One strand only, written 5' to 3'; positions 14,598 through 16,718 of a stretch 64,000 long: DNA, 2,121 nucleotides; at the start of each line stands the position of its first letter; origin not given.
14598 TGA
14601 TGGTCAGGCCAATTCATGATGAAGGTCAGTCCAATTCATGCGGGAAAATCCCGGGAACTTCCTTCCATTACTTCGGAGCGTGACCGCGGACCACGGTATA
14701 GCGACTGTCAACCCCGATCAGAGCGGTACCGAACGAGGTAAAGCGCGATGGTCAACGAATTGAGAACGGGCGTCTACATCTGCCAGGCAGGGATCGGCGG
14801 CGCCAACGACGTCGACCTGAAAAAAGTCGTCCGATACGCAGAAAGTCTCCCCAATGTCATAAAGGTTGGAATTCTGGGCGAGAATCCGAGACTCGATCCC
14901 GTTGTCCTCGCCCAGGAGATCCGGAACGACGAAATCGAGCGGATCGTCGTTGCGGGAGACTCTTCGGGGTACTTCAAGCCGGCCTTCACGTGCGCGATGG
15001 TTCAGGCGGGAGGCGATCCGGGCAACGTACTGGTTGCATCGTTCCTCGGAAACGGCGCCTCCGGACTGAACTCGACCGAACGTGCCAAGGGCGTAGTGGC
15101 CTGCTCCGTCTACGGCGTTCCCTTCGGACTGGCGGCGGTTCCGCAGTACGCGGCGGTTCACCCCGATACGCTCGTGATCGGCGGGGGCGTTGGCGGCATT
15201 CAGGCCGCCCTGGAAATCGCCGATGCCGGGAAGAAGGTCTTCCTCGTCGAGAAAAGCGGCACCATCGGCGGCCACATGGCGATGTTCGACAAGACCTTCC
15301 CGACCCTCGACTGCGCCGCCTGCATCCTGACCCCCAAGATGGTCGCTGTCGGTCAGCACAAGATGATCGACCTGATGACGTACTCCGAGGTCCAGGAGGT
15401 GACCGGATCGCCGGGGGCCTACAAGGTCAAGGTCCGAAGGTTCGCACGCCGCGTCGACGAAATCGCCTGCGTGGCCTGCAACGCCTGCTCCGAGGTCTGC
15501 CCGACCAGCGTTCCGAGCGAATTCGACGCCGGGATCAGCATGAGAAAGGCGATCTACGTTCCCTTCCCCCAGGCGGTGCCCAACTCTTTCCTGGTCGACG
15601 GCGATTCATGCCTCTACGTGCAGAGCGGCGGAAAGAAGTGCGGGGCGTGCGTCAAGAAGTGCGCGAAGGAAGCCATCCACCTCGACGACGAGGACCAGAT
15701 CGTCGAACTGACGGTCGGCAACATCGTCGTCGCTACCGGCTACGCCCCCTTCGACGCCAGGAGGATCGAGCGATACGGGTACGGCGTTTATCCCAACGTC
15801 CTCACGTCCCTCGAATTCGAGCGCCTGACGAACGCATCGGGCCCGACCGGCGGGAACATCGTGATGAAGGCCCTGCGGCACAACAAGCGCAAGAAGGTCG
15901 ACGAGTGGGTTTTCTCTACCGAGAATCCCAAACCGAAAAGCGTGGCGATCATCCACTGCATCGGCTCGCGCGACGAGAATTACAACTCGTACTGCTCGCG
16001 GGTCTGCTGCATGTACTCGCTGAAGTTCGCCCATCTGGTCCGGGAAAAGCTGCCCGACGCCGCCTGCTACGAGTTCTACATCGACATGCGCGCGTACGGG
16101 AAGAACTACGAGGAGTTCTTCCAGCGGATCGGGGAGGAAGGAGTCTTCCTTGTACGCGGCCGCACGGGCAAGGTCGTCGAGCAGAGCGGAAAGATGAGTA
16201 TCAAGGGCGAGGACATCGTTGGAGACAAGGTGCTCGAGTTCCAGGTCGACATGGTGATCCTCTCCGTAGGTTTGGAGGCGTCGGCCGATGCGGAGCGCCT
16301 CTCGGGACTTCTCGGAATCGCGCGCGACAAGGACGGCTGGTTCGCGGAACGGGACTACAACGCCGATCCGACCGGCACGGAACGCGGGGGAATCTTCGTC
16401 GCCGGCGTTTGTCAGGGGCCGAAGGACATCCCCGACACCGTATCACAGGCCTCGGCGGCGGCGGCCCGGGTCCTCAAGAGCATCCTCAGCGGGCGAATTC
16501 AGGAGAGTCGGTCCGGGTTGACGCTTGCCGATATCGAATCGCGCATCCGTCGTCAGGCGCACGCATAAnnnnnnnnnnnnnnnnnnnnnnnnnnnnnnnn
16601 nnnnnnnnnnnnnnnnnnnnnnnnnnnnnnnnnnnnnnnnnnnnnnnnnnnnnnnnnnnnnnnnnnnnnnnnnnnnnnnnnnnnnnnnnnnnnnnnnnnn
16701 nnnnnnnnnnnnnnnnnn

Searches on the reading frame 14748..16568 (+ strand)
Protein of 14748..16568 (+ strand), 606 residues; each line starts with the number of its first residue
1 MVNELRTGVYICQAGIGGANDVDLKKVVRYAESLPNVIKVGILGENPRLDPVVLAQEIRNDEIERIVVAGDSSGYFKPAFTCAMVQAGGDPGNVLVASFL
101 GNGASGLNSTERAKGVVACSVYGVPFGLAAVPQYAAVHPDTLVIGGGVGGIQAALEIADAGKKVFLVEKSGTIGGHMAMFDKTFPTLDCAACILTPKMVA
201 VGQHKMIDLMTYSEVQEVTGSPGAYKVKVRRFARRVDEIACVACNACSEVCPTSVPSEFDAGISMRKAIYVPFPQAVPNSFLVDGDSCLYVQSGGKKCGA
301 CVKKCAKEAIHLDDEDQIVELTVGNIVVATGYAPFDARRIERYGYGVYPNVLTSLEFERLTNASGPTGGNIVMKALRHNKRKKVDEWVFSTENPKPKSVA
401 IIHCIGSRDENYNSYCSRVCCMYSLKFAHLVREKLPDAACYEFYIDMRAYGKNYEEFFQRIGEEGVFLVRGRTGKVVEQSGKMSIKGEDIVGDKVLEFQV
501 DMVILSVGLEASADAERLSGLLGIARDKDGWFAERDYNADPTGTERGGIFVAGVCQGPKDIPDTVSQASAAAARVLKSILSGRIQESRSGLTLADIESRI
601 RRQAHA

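Call 12: search_protein_families(library=pfam, proteins=[window:14748-16568:+])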
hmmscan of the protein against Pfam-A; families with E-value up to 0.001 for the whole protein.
window:14748-16568:+ (606 aa): 11 families
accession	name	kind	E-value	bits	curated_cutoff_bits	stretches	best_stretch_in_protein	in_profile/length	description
PF07992.20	Pyr_redox_2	-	1.7e-12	47.8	26.1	1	140-185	2-47/291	Pyridine nucleotide-disulphide oxidoreductase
PF12831.13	FAD_oxidored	-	8.1e-09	35.7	27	1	140-178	1-39/416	FAD dependent oxidoreductase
PF00890.30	FAD_binding_2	-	1.4e-07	31.5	20.4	1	140-178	1-39/414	FAD binding domain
PF13450.12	NAD_binding_8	-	3.1e-06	27.8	21.9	1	143-194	1-52/68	NAD(P)-binding Rossmann-like domain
PF01134.28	GIDA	-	3.8e-05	23.4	22.1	1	141-174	2-36/391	Glucose inhibited division protein A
PF00037.32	Fer4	-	7.5e-05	22.8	21.1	1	236-254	3-21/24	4Fe-4S binding domain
PF00070.33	Pyr_redox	-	0.00022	22.1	22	0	141-181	2-39/82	Pyridine nucleotide-disulphide oxidoreductase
PF01266.30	DAO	-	0.00027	21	27.9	1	140-174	1-35/353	FAD dependent oxidoreductase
PF03486.20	HI0933_like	-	0.00041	20.3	50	0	140-178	2-40/244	HI0933-like protein Rossmann domain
PF12838.12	Fer4_7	-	0.00095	20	27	0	230-254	27-51/52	4Fe-4S dicluster domain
PF13187.11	Fer4_9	-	0.00097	19.6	27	0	240-267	1-28/52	4Fe-4S dicluster domain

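Call 14: find_encoding_contigs(protein=window:14748-16568:+, flank=6000, max_places=10)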
Protein window:14748-16568:+ (606 aa): 1 contig read that carries it; 1 place shown.
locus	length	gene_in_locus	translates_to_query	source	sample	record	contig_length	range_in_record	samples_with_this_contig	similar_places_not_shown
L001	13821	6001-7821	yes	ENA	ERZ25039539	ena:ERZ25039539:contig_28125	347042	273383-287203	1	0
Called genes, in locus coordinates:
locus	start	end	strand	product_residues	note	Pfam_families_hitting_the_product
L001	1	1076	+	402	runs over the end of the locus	PF00266:Aminotran_5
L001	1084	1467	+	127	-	PF01592:NifU_N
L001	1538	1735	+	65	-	PF02915:Rubrerythrin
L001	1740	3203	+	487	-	PF01406:tRNA-synt_1e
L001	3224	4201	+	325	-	PF08100:Dimerisation, PF00891:Methyltransf_2, PF13489:Methyltransf_23, PF01209:Ubie_methyltran (faint), PF13847:Methyltransf_31, PF08241:Methyltransf_11, PF08242:Methyltransf_12, PF13649:Methyltransf_25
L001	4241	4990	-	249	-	PF00582:Usp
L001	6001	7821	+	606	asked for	PF00890:FAD_binding_2, PF07992:Pyr_redox_2 (weak), PF12831:FAD_oxidored, PF13450:NAD_binding_8 (weak)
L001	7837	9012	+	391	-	PF00037:Fer4 (faint), PF12838:Fer4_7 (weak), PF13183:Fer4_8, PF13187:Fer4_9 (weak), PF13237:Fer4_10, PF13534:Fer4_17 (weak)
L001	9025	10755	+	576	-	PF07992:Pyr_redox_2 (weak), PF00890:FAD_binding_2 (weak), PF01266:DAO (weak), PF12831:FAD_oxidored, PF13450:NAD_binding_8, PF12838:Fer4_7 (weak), PF13187:Fer4_9 (weak), PF13237:Fer4_10, +4 more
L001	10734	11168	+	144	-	PF02662:FlpD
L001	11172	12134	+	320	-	PF01058:Oxidored_q6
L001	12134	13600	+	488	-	PF27537:HoxH, PF00374:NiFeSe_Hases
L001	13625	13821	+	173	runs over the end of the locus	-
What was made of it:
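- Checked: The downstream operon is confirmed as hdrA-like, qmoC-like, a second hdrA-like gene, mvhD (FlpD), mvhG and mvhA (calls 12, 14).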

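Call 17: find_related_loci(query=window:14748-16568:+, collection=genome_contigs, flank=5000)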
Query window:14748-16568:+ (606 aa) in genome_contigs; peptide patterns used: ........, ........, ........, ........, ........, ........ (x = any residue, [..] = any of these).
600 stretches matched a pattern (row limit reached: there are more); 553 encode a relative of the query (tblastn E <= 1e-3); the best 80 are kept; 80 distinct loci.
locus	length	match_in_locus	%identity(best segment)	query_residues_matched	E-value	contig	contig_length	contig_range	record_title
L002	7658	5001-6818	89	1-606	0e+0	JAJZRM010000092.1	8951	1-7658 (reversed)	MAG: Deltaproteobacteria bacterium isolate SKS1.bin8 NODE_13728_length_8951_cov_1.445716, whole genome shotgun sequence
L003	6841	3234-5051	76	1-606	0e+0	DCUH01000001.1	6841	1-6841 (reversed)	MAG TPA_asm: bacterium UBA2219 isolate UBA2219 UBA2219_contig_29762, whole genome shotgun sequence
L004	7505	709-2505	79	1-598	0e+0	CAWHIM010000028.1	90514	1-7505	MAG: uncultured bacterium isolate MFD01872.bin.2.46 genome assembly, contig: contig_44904, whole genome shotgun sequence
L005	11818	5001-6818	75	1-606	0e+0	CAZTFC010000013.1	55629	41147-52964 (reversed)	MAG TPA_asm: uncultured bacterium isolate binchicken_co43_350 genome assembly, contig: NODE_713_length_55629_cov_43.1616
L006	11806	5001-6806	71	1-603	0e+0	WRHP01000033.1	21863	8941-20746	MAG: Syntrophorhabdaceae bacterium isolate Nt197P3bin122 Ga0082212_10003611, whole genome shotgun sequence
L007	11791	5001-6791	69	8-604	0e+0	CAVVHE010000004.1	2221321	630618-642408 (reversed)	MAG: Terriglobia bacterium isolate MFD02979.bin.1.14 genome assembly, contig: contig_19889, whole genome shotgun sequenc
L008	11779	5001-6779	70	6-598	0e+0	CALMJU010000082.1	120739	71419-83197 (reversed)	MAG TPA_asm: uncultured Acidobacteria bacterium isolate SRR8859388_bin.2_CONCOCT_v1.1_MAG genome assembly, contig: ERZ16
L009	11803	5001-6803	67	1-601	0e+0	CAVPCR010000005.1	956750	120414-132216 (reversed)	MAG: Candidatus Eisenbacteria bacterium isolate MFD00032.bin.2.41 genome assembly, contig: contig_4595, whole genome sho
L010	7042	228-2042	69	1-605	0e+0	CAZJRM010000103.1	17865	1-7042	MAG TPA_asm: uncultured Vicinamibacterales bacterium isolate binchicken_co66_63 genome assembly, contig: NODE_4975_lengt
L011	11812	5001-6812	65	1-604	0e+0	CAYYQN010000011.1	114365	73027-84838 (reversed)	MAG TPA_asm: uncultured bacterium isolate binchicken_co115_312 genome assembly, contig: NODE_296_length_114365_cov_10.16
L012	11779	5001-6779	66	6-598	0e+0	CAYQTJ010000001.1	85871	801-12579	MAG TPA_asm: uncultured Fibrobacteraceae bacterium isolate SRP220891_co4_181 genome assembly, contig: NODE_334_length_85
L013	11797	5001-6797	68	1-599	0e+0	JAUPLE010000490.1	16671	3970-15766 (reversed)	MAG: Acidobacteriota bacterium isolate erpe_2018_pw_9hr_WHONDRS-PP48-000088_B_bin.18 scaffold_690936, whole genome shotg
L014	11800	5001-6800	66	5-605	0e+0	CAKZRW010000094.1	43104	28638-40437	MAG TPA_asm: uncultured actinobacterium isolate SRR5214706_bin.117_CONCOCT_v1.1_MAG genome assembly, contig: ERZ1744544.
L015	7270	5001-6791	65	5-601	0e+0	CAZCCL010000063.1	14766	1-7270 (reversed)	MAG TPA_asm: uncultured Gaiellales bacterium isolate SRP185410_co2_381 genome assembly, contig: NODE_5026_length_14766_c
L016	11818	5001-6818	66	1-606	0e+0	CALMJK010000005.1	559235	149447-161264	MAG TPA_asm: uncultured bacterium isolate SRR5468112_bin.3_CONCOCT_v1.1_MAG genome assembly, contig: ERZ781236.2, whole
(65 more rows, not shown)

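Call 24: find_related_loci(query=window:14748-16568:+, collection=metagenome_contigs, flank=4000)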
Query window:14748-16568:+ (606 aa) in metagenome_contigs; peptide patterns used: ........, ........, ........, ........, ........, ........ (x = any residue, [..] = any of these).
600 stretches matched a pattern (row limit reached: there are more); 529 encode a relative of the query (tblastn E <= 1e-3); the best 80 are kept; 80 distinct loci.
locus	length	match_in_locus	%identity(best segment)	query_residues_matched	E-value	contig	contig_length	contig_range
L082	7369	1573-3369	77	1-598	0e+0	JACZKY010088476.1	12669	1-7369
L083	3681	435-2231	76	1-598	0e+0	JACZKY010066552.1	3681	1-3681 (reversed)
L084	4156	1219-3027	72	1-604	0e+0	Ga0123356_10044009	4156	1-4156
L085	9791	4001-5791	68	5-601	0e+0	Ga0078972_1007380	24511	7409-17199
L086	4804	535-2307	67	6-596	0e+0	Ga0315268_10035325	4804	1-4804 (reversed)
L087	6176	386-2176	67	5-601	0e+0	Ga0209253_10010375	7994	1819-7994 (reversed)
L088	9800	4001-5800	67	5-605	0e+0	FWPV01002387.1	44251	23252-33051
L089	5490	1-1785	67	6-599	0e+0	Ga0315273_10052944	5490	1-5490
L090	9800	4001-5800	66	5-605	0e+0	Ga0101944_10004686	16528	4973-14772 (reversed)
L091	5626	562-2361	65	5-604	0e+0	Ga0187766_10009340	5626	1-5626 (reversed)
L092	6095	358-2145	69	5-599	0e+0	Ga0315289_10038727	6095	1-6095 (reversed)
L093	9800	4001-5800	66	5-605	0e+0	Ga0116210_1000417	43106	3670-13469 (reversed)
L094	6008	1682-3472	69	4-599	0e+0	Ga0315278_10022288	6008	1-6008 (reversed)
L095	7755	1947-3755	66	1-604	0e+0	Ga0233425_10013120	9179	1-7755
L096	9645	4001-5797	67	1-599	0e+0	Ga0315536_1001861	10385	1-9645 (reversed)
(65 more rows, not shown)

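Call 42: find_homologous_proteins(query=window:14748-16568:+, max_evalue=1e-100)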
Query window:14748-16568:+ (606 aa): 7891 proteins with E <= 1e-100 among 8000 candidates; the best 120 are listed.
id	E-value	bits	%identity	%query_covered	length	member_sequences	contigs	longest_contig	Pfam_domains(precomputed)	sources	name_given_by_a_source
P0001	0.0e+0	1374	100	100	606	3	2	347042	PF13450.13,PF00890.31,PF07992.21,PF12831.14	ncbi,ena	-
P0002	0.0e+0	1234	89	100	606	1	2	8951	PF13450.13,PF00890.31,PF07992.21,PF12831.14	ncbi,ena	-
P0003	0.0e+0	1230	89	100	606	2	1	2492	PF13450.13,PF00890.31,PF07992.21,PF12831.14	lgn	-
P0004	0.0e+0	1094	80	100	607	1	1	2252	PF13450.13,PF00890.31,PF07992.21,PF03486.21,PF12831.14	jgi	jgi:heterodisulfide reductase subunit A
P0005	0.0e+0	1093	80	100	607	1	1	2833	PF13450.13,PF00890.31,PF07992.21,PF03486.21,PF12831.14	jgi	jgi:heterodisulfide reductase subunit A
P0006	0.0e+0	1092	80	100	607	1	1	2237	PF13450.13,PF00890.31,PF07992.21,PF03486.21,PF12831.14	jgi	jgi:heterodisulfide reductase subunit A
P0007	0.0e+0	1081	80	100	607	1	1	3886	PF13450.13,PF00890.31,PF07992.21,PF12831.14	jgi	jgi:heterodisulfide reductase subunit A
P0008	0.0e+0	1073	77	100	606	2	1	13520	PF00890.31,PF07992.21,PF12831.14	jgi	jgi:heterodisulfide reductase subunit A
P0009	0.0e+0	1071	76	100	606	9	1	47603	PF07992.21,PF12831.14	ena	-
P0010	0.0e+0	1065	78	100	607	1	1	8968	PF00890.31,PF07992.21,PF12831.14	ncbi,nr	ncbi:MAG: CoB--CoM heterodisulfide reductase iron-sulfur subunit A family protein [Deltaproteobacter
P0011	0.0e+0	1064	76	100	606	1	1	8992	PF07992.21,PF12831.14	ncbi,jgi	jgi:heterodisulfide reductase subunit A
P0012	0.0e+0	1063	79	99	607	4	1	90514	PF13450.13,PF00890.31,PF07992.21,PF00037.33,PF03486.21,PF12831.14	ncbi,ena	-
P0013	0.0e+0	1056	78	99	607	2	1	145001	PF00890.31,PF07992.21,PF00037.33,PF12831.14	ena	-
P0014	0.0e+0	1055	75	100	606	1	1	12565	PF07992.21,PF12831.14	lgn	-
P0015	0.0e+0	1055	75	100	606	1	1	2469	PF07992.21,PF12831.14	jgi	-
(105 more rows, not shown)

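Call 43: find_encoding_contigs(protein=P0013, flank=3000, max_places=3)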
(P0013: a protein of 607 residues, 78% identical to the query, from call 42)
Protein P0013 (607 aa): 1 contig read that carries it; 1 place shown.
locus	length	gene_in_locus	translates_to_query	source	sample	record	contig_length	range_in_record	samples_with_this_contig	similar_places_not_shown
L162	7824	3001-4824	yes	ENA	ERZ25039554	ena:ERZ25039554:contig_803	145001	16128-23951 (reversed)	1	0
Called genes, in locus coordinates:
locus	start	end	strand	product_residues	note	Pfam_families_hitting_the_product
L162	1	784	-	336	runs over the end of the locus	PF03741:TerC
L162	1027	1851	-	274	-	PF13189:Cytidylate_kin2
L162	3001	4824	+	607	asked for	PF00890:FAD_binding_2 (weak), PF07992:Pyr_redox_2 (weak), PF12831:FAD_oxidored, PF00037:Fer4 (weak)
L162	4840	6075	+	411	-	PF13187:Fer4_9 (faint), PF12838:Fer4_7 (weak), PF13183:Fer4_8, PF13237:Fer4_10 (weak), PF13534:Fer4_17 (weak)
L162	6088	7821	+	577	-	PF00890:FAD_binding_2 (weak), PF01266:DAO (weak), PF07992:Pyr_redox_2, PF12831:FAD_oxidored (weak), PF13450:NAD_binding_8, PF12837:Fer4_6 (weak), PF12838:Fer4_7 (weak), PF13187:Fer4_9 (weak), +5 more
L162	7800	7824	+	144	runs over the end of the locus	PF02662:FlpD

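Call 44: find_encoding_contigs(protein=P0007, flank=3000, max_places=3)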
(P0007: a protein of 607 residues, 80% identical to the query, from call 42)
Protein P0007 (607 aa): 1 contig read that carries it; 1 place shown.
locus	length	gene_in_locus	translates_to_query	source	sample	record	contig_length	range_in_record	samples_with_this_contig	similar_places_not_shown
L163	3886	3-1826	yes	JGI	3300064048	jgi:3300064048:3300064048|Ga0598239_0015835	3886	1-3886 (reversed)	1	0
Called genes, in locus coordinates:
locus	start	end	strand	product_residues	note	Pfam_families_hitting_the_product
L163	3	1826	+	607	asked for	PF00890:FAD_binding_2 (weak), PF07992:Pyr_redox_2 (weak), PF12831:FAD_oxidored, PF13450:NAD_binding_8 (faint)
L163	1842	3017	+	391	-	PF12838:Fer4_7 (weak), PF13183:Fer4_8, PF13187:Fer4_9 (weak), PF13237:Fer4_10, PF13534:Fer4_17 (weak)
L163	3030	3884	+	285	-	?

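Call 45: find_encoding_contigs(protein=P0010, flank=3000, max_places=3)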
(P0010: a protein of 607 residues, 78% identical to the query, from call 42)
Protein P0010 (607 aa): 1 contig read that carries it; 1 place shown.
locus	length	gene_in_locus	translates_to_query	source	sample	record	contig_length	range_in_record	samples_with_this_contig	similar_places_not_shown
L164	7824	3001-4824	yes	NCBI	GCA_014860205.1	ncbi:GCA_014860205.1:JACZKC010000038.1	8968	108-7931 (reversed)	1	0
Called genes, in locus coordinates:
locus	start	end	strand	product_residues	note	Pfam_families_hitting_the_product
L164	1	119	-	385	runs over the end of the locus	PF04055:Radical_SAM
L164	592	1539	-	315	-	PF00582:Usp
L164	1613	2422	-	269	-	PF13189:Cytidylate_kin2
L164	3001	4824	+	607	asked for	PF00890:FAD_binding_2 (weak), PF07992:Pyr_redox_2 (faint), PF12831:FAD_oxidored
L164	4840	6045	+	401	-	PF13187:Fer4_9 (faint), PF12838:Fer4_7 (weak), PF13183:Fer4_8, PF13237:Fer4_10, PF13534:Fer4_17 (weak)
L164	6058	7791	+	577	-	PF00890:FAD_binding_2, PF07992:Pyr_redox_2, PF01266:DAO (weak), PF12831:FAD_oxidored (weak), PF13450:NAD_binding_8 (weak), PF12838:Fer4_7, PF13187:Fer4_9 (weak), PF13237:Fer4_10, +4 more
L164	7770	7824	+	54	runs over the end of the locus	PF02662:FlpD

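Call 46: find_encoding_contigs(protein=P0003, flank=3000, max_places=3)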
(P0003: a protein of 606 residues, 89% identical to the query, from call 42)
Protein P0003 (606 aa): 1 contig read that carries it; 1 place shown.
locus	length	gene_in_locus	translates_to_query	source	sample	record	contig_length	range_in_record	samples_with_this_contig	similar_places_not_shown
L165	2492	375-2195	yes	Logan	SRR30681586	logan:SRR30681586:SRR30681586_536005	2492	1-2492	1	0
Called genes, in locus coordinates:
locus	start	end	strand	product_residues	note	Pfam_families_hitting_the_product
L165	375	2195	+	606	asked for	PF00890:FAD_binding_2 (weak), PF07992:Pyr_redox_2 (faint), PF12831:FAD_oxidored, PF13450:NAD_binding_8 (weak)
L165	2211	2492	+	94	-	?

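Call 51: find_encoding_contigs(protein=P0005, flank=3000, max_places=3)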
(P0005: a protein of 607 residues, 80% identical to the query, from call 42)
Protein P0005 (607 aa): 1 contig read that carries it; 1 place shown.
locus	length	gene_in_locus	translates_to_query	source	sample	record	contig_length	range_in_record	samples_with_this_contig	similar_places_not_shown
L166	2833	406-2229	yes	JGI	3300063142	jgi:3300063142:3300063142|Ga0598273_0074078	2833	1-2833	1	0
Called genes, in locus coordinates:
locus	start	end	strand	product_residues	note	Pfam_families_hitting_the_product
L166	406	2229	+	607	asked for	PF00890:FAD_binding_2 (weak), PF03486:HI0933_like (weak), PF07992:Pyr_redox_2 (weak), PF12831:FAD_oxidored, PF13450:NAD_binding_8 (faint)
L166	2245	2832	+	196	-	?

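Call 52: find_encoding_contigs(protein=P0004, flank=3000, max_places=3)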
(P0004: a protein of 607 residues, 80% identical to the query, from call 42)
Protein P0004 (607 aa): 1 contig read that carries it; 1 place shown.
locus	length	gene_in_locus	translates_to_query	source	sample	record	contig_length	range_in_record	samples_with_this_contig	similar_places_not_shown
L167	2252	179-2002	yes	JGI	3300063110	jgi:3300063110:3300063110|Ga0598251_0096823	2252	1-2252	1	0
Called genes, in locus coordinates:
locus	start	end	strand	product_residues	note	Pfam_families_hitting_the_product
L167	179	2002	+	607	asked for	PF00890:FAD_binding_2 (weak), PF03486:HI0933_like (weak), PF07992:Pyr_redox_2 (weak), PF12831:FAD_oxidored, PF13450:NAD_binding_8 (faint)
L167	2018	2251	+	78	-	?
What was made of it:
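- Several short contigs break in or next to the block (L004, L163, L083, L165, L166, L167; calls 17, 24, 44, 46, 51, 52), which shows the region is hard to assemble.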

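Call 53: list_cluster_members(proteins=[P0001, P0013, P0012, P0002])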
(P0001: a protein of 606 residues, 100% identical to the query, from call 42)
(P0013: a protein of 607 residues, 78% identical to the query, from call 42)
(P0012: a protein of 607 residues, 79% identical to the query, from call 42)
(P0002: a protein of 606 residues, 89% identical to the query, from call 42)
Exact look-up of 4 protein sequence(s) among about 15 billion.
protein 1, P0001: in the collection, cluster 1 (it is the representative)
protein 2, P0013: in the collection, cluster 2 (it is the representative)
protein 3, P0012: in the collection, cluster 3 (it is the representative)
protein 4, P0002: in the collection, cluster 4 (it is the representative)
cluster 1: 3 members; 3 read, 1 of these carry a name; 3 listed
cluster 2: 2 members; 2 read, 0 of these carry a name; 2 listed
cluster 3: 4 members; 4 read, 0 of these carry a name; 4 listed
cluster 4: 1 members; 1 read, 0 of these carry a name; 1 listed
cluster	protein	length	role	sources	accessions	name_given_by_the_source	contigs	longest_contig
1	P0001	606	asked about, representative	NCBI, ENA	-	-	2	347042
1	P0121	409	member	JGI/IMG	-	heterodisulfide reductase subunit A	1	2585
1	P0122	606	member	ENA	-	-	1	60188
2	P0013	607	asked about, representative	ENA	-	-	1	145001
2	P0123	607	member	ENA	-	-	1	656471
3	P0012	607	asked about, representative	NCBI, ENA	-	-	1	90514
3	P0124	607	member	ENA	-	-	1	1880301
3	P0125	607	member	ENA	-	-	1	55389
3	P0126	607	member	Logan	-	-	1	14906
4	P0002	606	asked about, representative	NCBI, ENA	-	-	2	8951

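Call 54: find_encoding_contigs(protein=P0124, flank=3000, max_places=2)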
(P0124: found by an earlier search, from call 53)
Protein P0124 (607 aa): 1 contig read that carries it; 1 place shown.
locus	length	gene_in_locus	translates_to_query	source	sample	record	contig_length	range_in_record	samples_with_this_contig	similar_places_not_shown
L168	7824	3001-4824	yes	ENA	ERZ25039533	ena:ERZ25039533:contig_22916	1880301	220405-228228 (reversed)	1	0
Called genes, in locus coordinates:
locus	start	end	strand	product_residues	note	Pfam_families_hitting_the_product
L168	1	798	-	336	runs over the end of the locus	PF03741:TerC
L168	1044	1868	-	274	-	PF13189:Cytidylate_kin2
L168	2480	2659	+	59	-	-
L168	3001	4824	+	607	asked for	PF00890:FAD_binding_2 (weak), PF07992:Pyr_redox_2 (weak), PF12831:FAD_oxidored, PF00037:Fer4 (weak)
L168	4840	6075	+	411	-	PF13187:Fer4_9 (faint), PF12838:Fer4_7 (weak), PF13183:Fer4_8, PF13237:Fer4_10 (weak), PF13534:Fer4_17 (weak)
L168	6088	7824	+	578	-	PF00890:FAD_binding_2 (weak), PF01266:DAO (weak), PF07992:Pyr_redox_2, PF12831:FAD_oxidored (weak), PF13450:NAD_binding_8, PF12837:Fer4_6 (weak), PF12838:Fer4_7 (weak), PF13187:Fer4_9 (weak), +5 more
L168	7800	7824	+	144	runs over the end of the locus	PF02662:FlpD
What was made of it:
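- A gene caller placed a 59-aa gene in the L168 block (call 54).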

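Call 55: find_encoding_contigs(protein=P0123, flank=3000, max_places=2)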
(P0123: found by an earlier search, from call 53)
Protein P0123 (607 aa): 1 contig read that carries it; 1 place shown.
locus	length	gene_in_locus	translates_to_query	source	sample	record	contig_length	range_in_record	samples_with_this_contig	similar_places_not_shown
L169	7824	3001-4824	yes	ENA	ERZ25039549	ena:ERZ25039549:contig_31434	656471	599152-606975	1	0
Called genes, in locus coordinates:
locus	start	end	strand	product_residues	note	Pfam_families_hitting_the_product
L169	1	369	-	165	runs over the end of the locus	PF03741:TerC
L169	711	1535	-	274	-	PF13189:Cytidylate_kin2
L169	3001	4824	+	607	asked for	PF00890:FAD_binding_2 (weak), PF07992:Pyr_redox_2 (weak), PF12831:FAD_oxidored, PF13450:NAD_binding_8 (faint), PF00037:Fer4 (weak)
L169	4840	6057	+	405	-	PF13187:Fer4_9 (faint), PF12838:Fer4_7 (weak), PF13183:Fer4_8, PF13237:Fer4_10 (weak), PF13534:Fer4_17 (weak)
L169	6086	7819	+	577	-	PF00890:FAD_binding_2 (weak), PF01266:DAO (weak), PF07992:Pyr_redox_2, PF12831:FAD_oxidored (weak), PF13450:NAD_binding_8, PF12838:Fer4_7, PF13187:Fer4_9, PF14697:Fer4_21, +5 more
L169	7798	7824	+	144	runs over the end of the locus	PF02662:FlpD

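Call 56: find_encoding_contigs(protein=P0122, flank=3000, max_places=2)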
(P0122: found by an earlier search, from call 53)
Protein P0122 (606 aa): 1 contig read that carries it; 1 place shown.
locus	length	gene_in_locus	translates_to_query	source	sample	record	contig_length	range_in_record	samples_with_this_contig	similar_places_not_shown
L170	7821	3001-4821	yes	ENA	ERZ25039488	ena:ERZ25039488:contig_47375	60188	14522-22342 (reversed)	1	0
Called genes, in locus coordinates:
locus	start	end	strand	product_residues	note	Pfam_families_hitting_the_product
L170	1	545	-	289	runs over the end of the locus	PF00582:Usp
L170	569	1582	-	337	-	PF03741:TerC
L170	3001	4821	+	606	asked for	PF01134:GIDA (faint), PF00890:FAD_binding_2, PF07992:Pyr_redox_2 (weak), PF12831:FAD_oxidored, PF13450:NAD_binding_8 (weak)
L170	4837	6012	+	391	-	PF00037:Fer4 (faint), PF12838:Fer4_7 (weak), PF13183:Fer4_8, PF13187:Fer4_9 (weak), PF13237:Fer4_10, PF13534:Fer4_17 (weak)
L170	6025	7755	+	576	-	PF07992:Pyr_redox_2 (weak), PF00890:FAD_binding_2 (weak), PF01266:DAO (weak), PF12831:FAD_oxidored, PF13450:NAD_binding_8, PF12838:Fer4_7 (weak), PF13187:Fer4_9 (weak), PF13237:Fer4_10, +4 more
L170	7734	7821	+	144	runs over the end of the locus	PF02662:FlpD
